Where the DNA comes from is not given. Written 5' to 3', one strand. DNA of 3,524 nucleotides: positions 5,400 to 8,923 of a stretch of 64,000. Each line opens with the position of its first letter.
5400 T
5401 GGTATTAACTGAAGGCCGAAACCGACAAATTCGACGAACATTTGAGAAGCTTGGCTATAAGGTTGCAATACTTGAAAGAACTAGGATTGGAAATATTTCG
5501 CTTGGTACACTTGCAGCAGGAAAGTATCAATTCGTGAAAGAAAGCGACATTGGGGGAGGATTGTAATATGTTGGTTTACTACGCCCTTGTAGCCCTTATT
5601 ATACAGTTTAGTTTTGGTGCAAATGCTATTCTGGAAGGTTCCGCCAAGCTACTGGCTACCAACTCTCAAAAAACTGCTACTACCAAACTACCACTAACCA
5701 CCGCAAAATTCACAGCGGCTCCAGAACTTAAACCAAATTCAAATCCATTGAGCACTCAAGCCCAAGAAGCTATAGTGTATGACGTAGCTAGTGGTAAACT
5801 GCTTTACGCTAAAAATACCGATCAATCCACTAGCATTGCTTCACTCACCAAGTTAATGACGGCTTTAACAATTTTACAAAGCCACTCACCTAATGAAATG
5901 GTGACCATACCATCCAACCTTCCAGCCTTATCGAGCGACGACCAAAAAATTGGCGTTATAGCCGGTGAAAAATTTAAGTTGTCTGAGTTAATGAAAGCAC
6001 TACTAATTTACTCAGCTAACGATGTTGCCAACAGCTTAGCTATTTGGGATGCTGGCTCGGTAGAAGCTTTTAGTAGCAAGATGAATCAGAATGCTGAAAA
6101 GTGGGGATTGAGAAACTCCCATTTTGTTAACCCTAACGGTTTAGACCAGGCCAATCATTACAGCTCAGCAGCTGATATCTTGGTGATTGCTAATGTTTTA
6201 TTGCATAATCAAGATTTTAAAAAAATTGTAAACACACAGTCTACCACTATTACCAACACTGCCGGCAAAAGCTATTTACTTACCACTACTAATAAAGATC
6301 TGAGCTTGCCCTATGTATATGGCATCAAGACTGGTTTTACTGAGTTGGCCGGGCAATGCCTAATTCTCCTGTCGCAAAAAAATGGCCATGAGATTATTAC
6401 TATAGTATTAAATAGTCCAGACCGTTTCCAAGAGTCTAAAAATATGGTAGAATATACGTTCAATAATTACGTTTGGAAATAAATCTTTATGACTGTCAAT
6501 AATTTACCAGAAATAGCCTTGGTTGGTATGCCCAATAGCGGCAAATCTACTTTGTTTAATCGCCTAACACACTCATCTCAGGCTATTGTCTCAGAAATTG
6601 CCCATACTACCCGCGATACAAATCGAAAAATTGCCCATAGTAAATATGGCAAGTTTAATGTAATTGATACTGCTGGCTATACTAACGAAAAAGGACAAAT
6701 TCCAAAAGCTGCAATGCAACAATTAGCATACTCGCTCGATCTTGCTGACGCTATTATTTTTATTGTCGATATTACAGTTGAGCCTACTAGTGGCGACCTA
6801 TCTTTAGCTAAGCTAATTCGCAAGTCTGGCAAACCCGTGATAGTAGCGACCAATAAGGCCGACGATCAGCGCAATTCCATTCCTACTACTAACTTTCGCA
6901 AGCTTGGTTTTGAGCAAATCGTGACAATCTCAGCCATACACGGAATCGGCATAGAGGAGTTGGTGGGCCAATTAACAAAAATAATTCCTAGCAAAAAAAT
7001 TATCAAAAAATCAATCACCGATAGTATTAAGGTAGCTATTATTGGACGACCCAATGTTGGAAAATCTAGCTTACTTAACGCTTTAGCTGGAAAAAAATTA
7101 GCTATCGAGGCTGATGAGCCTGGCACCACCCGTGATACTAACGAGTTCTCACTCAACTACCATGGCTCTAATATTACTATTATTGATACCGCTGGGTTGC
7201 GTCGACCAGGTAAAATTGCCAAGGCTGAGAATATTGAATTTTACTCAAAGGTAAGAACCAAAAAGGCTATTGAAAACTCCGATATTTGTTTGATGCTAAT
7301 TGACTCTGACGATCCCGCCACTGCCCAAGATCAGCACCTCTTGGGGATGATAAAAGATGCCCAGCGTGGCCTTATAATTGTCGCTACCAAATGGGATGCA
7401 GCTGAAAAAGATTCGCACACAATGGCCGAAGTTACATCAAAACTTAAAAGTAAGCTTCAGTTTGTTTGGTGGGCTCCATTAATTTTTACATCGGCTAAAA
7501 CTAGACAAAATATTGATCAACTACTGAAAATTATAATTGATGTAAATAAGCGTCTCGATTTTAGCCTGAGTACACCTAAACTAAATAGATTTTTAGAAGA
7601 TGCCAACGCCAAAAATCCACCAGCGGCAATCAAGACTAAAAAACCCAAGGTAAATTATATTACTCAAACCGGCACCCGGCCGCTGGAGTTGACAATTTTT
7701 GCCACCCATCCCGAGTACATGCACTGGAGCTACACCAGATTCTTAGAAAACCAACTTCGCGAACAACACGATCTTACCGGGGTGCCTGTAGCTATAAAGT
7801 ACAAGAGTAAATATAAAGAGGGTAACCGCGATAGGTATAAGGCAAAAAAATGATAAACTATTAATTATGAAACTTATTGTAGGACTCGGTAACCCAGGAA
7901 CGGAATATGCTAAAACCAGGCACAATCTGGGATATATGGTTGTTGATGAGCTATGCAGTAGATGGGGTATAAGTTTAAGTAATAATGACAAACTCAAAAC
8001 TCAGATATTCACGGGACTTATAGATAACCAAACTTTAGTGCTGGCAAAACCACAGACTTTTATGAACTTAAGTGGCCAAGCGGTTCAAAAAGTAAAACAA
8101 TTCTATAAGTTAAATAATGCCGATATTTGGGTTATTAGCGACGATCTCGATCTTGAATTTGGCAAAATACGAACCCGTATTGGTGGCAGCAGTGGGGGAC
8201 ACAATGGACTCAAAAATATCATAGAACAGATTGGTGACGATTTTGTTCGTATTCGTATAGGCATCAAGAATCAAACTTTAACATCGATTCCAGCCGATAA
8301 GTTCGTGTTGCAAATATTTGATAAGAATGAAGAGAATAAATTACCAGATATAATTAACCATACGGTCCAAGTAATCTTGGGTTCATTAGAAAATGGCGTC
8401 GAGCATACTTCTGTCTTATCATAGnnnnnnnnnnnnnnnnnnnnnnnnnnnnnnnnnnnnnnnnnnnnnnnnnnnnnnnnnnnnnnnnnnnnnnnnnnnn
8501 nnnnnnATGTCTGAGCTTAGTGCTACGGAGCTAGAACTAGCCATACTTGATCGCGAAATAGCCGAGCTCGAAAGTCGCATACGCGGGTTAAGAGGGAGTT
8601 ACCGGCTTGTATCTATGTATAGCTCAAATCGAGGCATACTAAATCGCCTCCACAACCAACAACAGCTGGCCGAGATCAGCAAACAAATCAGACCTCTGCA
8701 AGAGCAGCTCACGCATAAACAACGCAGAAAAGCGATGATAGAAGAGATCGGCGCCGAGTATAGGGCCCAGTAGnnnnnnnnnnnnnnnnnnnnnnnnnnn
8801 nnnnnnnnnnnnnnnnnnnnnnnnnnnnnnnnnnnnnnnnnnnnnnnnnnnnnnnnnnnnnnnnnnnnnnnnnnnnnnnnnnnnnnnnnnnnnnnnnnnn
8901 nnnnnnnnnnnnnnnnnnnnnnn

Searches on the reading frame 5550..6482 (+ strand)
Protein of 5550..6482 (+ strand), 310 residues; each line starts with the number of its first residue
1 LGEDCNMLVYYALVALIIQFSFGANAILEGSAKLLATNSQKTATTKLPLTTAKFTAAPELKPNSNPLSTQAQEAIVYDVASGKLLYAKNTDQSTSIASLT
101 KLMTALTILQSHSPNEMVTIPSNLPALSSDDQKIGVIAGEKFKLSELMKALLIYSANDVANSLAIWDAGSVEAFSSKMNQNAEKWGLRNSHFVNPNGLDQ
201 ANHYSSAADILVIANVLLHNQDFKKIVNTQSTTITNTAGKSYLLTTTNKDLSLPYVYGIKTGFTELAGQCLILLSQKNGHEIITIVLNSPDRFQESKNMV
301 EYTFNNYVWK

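Call 14: search_protein_families(library=pfam, proteins=[window:5550-6482:+], max_evalue=0.01)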
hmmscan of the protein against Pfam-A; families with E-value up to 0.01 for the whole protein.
window:5550-6482:+ (310 aa): 2 families
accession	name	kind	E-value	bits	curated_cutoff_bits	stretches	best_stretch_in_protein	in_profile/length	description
PF00768.25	Peptidase_S11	-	4e-52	177.5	27.6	1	66-289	8-237/239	D-alanyl-D-alanine carboxypeptidase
PF13354.11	Beta-lactamase2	-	0.0013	18.6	22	1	76-218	4-147/214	Beta-lactamase enzyme family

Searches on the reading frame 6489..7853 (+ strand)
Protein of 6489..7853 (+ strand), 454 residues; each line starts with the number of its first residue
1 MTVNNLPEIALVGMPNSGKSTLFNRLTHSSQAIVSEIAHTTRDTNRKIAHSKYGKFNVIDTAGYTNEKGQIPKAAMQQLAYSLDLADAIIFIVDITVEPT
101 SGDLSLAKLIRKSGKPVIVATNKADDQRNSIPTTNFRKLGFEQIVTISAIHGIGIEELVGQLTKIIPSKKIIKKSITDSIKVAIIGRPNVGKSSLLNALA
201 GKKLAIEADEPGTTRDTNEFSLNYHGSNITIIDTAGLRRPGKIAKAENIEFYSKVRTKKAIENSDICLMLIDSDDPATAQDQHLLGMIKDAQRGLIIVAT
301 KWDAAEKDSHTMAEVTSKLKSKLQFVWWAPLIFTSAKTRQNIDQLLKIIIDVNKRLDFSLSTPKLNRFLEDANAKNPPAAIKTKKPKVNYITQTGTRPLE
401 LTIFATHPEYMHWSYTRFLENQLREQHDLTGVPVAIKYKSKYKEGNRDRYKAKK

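Call 14: search_protein_families(library=pfam, proteins=[window:6489-7853:+], max_evalue=0.01)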
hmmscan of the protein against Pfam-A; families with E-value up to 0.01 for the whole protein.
window:6489-7853:+ (454 aa): 26 families (the best 25 are shown)
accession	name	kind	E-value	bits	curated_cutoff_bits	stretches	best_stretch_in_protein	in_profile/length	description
PF01926.29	MMR_HSR1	-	1.8e-54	183.1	21.9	2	181-301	1-113/113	50S ribosome-binding GTPase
PF02421.24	FeoB_N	-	2.6e-28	99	27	2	181-347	2-154/156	Ferrous iron transport protein B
PF14714.11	KH_dom-like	-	2e-25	89.3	27.3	1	360-439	2-81/81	KH-domain-like of EngA bacterial GTPase enzymes, C-terminal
PF00009.33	GTP_EFTU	-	4.7e-22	78.9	26.5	2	181-352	5-185/188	Elongation factor Tu GTP binding domain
PF00350.29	Dynamin_N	-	6.1e-16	59.3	27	1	182-215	1-34/168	Dynamin family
PF00071.28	Ras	-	2.5e-11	43.9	21.6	1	181-350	1-157/162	Ras family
PF03193.22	RsgA_GTPase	-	9.1e-11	42.3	30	1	169-240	97-171/174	RsgA GTPase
PF09439.16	SRPRB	-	2.1e-10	40.7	25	1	6-100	3-87/178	Signal recognition particle receptor beta subunit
PF10662.15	PduV-EutP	-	1.8e-09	37.9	21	1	9-162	4-141/143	Ethanolamine utilisation - propanediol utilisation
PF04548.22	AIG1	-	7.4e-09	35.7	27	1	182-309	3-133/212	AIG1 family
PF08477.19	Roc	-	3.2e-08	34.3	27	0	9-96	2-90/119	Ras of Complex, Roc, domain of DAPkinase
PF00005.33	ABC_tran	-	3.7e-07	31.3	25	0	3-59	8-64/137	ABC transporter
PF00025.27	Arf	-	4.1e-07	30.1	22.3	1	9-143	17-144/174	ADP-ribosylation factor family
PF03308.22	MeaB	-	3.1e-06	26.8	23.1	0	296-356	175-238/273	Methylmalonyl Co-A mutase-associated GTPase MeaB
PF13521.12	AAA_28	-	6.2e-05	23.7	27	0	9-45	2-39/164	AAA domain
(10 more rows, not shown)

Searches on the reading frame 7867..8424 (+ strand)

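Call 14: search_protein_families(library=pfam, proteins=[window:7867-8424:+], max_evalue=0.01)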
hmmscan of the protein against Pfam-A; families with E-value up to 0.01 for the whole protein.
window:7867-8424:+ (185 aa): 1 family
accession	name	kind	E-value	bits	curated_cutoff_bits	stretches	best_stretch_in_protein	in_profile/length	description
PF01195.25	Pept_tRNA_hydro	-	1.7e-60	204.4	27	1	3-180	1-177/183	Peptidyl-tRNA hydrolase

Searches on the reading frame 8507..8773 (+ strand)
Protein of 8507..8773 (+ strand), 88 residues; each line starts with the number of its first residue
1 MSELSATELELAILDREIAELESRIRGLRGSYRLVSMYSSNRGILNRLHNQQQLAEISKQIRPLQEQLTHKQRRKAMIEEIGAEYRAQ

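Call 14: search_protein_families(library=pfam, proteins=[window:8507-8773:+], max_evalue=0.01)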
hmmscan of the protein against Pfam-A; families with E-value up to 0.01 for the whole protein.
window:8507-8773:+ (88 aa): 2 families
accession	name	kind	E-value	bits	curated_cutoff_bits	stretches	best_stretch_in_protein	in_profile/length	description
PF16326.10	ABC_tran_CTD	-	0.002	18.7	32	0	9-58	8-54/69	ABC transporter C-terminal domain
PF25610.1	HR1_TOCA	-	0.0076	17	27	0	13-72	24-80/90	TOCA family HR1 domain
